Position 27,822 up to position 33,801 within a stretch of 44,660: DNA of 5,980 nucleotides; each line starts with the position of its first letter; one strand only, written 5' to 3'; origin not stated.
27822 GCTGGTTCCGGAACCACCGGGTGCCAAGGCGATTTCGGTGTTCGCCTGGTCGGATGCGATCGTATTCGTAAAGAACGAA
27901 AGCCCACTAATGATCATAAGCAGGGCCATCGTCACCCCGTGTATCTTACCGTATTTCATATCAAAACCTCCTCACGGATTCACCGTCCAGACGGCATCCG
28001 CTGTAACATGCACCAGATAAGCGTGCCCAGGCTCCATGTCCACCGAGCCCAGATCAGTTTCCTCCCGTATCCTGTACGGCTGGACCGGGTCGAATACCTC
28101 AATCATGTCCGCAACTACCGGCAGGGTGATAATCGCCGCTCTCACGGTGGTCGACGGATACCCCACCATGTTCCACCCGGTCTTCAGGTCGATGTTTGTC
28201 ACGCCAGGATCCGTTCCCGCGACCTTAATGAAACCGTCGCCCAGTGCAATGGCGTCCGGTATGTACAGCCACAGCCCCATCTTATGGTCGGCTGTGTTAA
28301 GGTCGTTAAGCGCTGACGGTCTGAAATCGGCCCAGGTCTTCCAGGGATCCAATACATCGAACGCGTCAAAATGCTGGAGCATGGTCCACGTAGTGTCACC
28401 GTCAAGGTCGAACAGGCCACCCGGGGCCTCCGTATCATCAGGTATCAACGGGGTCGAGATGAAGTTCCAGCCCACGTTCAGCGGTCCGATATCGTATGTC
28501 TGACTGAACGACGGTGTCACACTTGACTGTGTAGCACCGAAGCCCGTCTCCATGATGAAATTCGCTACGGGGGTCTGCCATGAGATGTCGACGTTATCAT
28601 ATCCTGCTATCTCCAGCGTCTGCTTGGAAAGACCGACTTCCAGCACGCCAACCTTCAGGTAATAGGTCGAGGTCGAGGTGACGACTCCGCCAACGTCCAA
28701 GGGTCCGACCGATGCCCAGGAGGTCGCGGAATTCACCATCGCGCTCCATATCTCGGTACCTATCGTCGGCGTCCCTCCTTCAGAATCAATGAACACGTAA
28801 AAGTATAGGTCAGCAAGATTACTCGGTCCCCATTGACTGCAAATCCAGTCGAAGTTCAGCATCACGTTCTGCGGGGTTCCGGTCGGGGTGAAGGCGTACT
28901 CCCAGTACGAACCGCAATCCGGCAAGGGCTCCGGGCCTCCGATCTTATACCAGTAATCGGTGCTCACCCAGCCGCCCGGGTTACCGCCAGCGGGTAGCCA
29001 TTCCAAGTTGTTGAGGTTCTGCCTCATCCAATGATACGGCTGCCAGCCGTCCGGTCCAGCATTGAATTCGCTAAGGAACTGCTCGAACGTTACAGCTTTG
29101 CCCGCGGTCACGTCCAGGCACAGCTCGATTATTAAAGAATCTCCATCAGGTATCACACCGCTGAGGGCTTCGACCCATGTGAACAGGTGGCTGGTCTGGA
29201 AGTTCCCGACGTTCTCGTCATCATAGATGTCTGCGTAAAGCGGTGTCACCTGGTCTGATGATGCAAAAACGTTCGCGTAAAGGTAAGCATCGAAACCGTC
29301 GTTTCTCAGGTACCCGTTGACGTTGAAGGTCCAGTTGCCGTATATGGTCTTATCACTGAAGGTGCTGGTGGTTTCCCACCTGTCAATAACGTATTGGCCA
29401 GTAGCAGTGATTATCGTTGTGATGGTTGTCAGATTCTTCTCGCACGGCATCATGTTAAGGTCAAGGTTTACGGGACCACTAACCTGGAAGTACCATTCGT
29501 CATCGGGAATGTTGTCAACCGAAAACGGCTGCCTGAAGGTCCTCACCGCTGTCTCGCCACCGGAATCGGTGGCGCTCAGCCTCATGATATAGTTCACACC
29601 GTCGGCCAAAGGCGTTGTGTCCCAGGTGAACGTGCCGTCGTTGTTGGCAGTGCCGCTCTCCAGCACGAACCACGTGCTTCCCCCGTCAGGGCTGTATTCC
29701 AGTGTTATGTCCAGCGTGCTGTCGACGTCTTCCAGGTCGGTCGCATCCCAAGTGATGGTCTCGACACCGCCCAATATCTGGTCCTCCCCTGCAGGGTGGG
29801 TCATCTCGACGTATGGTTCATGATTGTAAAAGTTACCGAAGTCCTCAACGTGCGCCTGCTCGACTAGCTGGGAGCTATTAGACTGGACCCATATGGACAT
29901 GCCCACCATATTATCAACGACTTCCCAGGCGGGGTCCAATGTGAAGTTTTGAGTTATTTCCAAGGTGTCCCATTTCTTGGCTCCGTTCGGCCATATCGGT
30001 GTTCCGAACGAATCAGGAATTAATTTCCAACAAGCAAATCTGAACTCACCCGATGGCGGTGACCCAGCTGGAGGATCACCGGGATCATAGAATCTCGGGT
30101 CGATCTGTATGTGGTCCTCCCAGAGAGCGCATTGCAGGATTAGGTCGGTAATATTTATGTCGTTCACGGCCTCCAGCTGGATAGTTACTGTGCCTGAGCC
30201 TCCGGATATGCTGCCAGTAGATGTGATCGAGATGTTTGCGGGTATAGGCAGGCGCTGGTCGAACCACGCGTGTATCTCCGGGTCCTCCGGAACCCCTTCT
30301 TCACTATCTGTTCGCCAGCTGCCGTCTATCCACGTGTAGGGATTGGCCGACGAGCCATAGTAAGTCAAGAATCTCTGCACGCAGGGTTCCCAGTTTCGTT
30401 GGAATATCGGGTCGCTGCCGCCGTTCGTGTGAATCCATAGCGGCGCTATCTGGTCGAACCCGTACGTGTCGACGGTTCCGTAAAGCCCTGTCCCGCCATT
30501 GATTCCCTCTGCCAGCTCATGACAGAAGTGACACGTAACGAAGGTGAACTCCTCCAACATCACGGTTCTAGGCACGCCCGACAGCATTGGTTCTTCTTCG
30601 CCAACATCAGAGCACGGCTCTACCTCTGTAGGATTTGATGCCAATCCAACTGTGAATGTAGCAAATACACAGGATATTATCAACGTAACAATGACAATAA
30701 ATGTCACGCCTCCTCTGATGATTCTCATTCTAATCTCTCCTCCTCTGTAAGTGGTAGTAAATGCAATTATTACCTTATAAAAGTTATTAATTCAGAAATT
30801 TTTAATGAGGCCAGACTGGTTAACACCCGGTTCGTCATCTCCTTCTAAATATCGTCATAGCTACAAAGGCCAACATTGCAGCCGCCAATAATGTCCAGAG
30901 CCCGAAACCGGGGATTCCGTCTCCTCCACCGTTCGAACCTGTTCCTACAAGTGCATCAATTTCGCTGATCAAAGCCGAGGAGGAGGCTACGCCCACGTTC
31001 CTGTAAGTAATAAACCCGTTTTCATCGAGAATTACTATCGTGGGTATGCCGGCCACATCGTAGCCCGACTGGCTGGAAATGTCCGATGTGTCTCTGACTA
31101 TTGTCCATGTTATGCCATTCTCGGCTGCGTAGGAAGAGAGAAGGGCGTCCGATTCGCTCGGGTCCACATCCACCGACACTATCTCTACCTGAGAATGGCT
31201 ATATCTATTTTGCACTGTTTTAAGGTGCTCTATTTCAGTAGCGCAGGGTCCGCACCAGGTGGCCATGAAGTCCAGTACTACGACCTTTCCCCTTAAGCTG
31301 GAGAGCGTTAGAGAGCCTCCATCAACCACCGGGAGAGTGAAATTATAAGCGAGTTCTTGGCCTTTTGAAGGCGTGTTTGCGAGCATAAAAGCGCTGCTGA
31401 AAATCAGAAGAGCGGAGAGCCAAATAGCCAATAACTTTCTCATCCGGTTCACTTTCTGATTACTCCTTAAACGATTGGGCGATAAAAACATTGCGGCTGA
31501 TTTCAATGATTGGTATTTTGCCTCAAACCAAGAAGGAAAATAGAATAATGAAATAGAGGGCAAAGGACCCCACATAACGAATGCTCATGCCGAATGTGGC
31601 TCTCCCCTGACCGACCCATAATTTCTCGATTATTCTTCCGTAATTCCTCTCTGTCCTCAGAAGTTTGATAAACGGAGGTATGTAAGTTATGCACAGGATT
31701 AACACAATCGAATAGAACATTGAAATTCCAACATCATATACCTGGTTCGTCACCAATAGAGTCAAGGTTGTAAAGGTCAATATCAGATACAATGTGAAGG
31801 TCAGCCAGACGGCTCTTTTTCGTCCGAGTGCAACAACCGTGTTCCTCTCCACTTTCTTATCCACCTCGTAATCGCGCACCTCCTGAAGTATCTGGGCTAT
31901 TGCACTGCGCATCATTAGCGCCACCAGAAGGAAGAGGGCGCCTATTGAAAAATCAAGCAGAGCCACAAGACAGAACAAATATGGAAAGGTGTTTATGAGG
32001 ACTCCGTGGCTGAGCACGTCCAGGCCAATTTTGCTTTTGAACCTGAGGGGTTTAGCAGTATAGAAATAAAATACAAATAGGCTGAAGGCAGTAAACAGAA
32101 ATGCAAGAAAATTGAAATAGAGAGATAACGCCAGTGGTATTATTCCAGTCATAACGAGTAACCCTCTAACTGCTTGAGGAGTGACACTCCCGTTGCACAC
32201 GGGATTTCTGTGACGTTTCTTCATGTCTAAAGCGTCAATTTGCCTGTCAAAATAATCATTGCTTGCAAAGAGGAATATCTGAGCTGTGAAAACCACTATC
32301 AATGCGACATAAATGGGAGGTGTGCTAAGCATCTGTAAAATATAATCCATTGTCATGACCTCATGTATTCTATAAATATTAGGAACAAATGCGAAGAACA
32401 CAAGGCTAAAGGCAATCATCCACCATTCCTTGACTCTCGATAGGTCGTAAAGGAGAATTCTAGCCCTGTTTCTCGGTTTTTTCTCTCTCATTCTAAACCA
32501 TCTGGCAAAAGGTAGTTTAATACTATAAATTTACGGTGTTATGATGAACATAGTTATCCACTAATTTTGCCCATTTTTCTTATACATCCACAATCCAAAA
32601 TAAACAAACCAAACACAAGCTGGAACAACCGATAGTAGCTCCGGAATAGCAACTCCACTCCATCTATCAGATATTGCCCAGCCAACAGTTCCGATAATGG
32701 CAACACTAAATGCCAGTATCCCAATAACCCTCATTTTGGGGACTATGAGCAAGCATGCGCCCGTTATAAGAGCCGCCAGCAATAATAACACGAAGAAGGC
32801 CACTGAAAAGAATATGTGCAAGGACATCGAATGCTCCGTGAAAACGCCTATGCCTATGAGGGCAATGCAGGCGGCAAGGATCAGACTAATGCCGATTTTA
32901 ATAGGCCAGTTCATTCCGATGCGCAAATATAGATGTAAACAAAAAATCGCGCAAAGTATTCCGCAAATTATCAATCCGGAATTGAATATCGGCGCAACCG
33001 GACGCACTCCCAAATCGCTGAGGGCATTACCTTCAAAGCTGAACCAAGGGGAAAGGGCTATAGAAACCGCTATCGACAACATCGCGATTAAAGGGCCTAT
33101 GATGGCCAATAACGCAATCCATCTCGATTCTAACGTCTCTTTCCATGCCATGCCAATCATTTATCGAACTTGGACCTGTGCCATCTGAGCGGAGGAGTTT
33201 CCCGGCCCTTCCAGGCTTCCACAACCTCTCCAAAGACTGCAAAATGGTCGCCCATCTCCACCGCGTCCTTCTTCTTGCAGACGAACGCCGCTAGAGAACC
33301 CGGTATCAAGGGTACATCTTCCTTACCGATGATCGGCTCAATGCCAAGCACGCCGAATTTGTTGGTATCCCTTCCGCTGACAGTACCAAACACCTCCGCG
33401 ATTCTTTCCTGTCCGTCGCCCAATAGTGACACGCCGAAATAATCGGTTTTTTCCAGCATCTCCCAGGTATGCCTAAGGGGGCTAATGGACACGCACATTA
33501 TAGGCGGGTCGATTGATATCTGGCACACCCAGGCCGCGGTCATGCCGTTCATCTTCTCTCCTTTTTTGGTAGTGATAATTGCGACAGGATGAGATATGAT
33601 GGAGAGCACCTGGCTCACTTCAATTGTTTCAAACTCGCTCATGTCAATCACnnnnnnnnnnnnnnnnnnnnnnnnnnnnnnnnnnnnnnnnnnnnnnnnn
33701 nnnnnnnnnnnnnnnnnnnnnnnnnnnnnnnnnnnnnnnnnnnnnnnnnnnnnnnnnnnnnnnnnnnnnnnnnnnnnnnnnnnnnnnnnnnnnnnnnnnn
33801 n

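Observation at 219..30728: Eight neighbouring secreted proteins with unrelated heads share one ~160-aa C-terminal module ending W-V-V-D-W-stop: candidate undescribed archaeal surface-display or adhesin-tip module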

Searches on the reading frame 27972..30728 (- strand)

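Call 5: search_protein_families(library=pfam, proteins=[window:27972-30728:-], max_evalue=0.1)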
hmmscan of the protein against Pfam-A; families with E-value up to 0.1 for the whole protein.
window:27972-30728:- (918 aa): 1 family
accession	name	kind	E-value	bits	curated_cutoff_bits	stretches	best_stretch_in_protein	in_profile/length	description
PF11551.14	Omp28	-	0.002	18.4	34.9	1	120-208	4-87/171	Outer membrane protein Omp28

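Call 6: search_protein_families(library=ncbifam, proteins=[window:27972-30728:-], max_evalue=0.1)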
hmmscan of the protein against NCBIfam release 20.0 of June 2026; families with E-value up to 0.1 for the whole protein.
window:27972-30728:- (918 aa): 1 family
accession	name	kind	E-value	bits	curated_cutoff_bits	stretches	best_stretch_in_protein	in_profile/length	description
NF033782.1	lipoprot_Omp28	subfamily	0.058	12.6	150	1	16-84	15-68/264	Omp28 family outer membrane lipoprotein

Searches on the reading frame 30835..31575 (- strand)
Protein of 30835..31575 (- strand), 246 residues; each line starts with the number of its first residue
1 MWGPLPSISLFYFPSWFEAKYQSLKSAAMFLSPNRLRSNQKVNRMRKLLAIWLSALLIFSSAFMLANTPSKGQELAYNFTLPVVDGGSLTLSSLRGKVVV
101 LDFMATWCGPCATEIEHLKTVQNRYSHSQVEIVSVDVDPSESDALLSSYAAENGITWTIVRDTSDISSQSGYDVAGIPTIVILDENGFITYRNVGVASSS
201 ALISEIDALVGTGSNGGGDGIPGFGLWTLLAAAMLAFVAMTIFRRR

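Call 14: search_protein_families(library=pfam, proteins=[window:30835-31575:-], max_evalue=0.01)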
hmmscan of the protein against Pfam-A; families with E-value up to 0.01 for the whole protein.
window:30835-31575:- (246 aa): 7 families
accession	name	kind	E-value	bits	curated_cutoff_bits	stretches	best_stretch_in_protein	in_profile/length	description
PF00578.27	AhpC-TSA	-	8e-18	65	26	1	76-191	5-123/124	AhpC/TSA family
PF08534.16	Redoxin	-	1.2e-17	64.5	26.6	1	77-199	7-138/148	Redoxin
PF13905.12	Thioredoxin_8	-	6.5e-12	46.1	27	1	96-189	1-94/94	Thioredoxin-like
PF00085.26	Thioredoxin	-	1.3e-10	41.6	23.5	1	97-142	19-63/103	Thioredoxin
PF13098.12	Thioredoxin_2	-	6.1e-07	30.2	27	1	95-201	4-99/104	Thioredoxin-like domain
PF00255.25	GSHPx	-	0.00019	21.4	27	1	77-134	2-58/108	Glutathione peroxidase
PF02630.20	SCO1-SenC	-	0.00044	20.6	22.8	1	78-150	3-79/134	SCO1/SenC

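Call 67: search_protein_families(library=ncbifam, proteins=[window:30835-31575:-], max_evalue=0.01)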
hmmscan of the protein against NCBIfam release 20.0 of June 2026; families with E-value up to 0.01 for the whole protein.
window:30835-31575:- (246 aa): 18 families
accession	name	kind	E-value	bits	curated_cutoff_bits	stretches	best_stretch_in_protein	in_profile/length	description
NF002854.0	PRK03147.1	subfamily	7.8e-22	78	170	1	46-200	12-163/176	thiol-disulfide oxidoreductase ResA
NF041202.1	StoA_CxxC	exception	3.3e-14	53.1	210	1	46-199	3-154/163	endospore biogenesis thiol-disulfide oxidoreductase StoA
NF047696.1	ThlDiSintTplARhiz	equivalog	1.5e-13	51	230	1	62-187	67-191/219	thiol:disulfide interchange protein TlpA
TIGR01068.1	thioredoxin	equivalog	4.6e-12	46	96.8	1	97-142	15-59/101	thioredoxin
TIGR00385.1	dsbE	subfamily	2.5e-11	43.5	123.15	1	94-201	61-162/173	DsbE family thiol:disulfide interchange protein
NF041054.1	WAxxUGC_long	equivalog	3.1e-09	36.6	300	1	78-190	86-195/354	ResA-like WAxxUGC motif-containing protein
NF011941.0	PRK15412.1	equivalog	4.1e-07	29.7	359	1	95-209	67-175/185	thiol:disulfide interchange protein DsbE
NF045694.1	seleno_TsoB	exception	1.1e-06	27.1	805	1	61-187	443-547/572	rhodanese/DsbD fusion-like selenoprotein TsoB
TIGR01126.1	pdi_dom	equivalog_domain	3e-06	27.4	107.2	1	96-150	14-68/105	protein disulfide-isomerase domain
NF006898.0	PRK09381.1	equivalog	1.9e-05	25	138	0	98-138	23-62/109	thioredoxin TrxA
NF008229.0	PRK10996.1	equivalog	8.1e-05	22.4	125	1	84-138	38-93/141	thioredoxin TrxC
NF001419.0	PRK00293.1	subfamily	0.00072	18.2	330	0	36-145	409-529/574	protein-disulfide reductase DsbD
NF038285.1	deiodinase_rel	hypoth_equivalog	0.00076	19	250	1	73-136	179-243/347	deiodinase family protein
NF033507.3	Loki-CTERM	subfamily_domain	0.0013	18.9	19.9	1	221-246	1-26/27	Loki-CTERM sorting domain-containing protein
NF053656.1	redoxin_TUGYCR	domain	0.0013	18.7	100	1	94-187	25-117/146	TUGYCR motif thioredoxin fold (seleno)protein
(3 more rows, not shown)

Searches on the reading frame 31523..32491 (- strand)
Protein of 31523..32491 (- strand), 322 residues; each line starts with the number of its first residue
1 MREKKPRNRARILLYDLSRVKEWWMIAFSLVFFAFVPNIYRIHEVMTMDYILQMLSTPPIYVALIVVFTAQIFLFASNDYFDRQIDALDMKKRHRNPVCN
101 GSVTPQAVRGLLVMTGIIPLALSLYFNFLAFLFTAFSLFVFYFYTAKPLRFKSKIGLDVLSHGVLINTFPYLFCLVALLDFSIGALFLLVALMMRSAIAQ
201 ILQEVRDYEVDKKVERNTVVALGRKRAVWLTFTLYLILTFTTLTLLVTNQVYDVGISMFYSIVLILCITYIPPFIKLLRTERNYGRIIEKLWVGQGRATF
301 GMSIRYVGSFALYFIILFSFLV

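Call 14: search_protein_families(library=pfam, proteins=[window:31523-32491:-], max_evalue=0.01)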
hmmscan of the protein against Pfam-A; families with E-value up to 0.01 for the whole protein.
window:31523-32491:- (322 aa): 1 family
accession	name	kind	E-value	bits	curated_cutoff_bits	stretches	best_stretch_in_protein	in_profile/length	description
PF01040.23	UbiA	-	7e-25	88.2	34.2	1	58-271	20-225/250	UbiA prenyltransferase family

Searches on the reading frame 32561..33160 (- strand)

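Call 14: search_protein_families(library=pfam, proteins=[window:32561-33160:-], max_evalue=0.01)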
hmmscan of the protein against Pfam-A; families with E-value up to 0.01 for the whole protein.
window:32561-33160:- (199 aa): 1 family
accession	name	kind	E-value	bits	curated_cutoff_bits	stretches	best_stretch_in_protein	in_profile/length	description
PF06197.19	DUF998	-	5.5e-21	75.5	30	1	20-190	1-183/184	Protein of unknown function (DUF998)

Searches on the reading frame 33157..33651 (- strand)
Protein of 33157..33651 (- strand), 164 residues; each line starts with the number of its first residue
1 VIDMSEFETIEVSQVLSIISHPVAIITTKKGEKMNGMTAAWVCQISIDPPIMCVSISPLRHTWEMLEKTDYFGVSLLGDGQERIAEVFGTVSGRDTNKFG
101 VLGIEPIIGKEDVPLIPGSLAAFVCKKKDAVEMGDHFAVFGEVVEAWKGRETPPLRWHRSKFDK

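Call 14: search_protein_families(library=pfam, proteins=[window:33157-33651:-], max_evalue=0.01)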
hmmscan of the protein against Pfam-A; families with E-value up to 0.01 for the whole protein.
window:33157-33651:- (164 aa): 1 family
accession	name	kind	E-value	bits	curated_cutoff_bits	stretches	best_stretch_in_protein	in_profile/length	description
PF01613.24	Flavin_Reduct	-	2.7e-40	138.4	27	1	19-163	4-150/153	Flavin reductase like domain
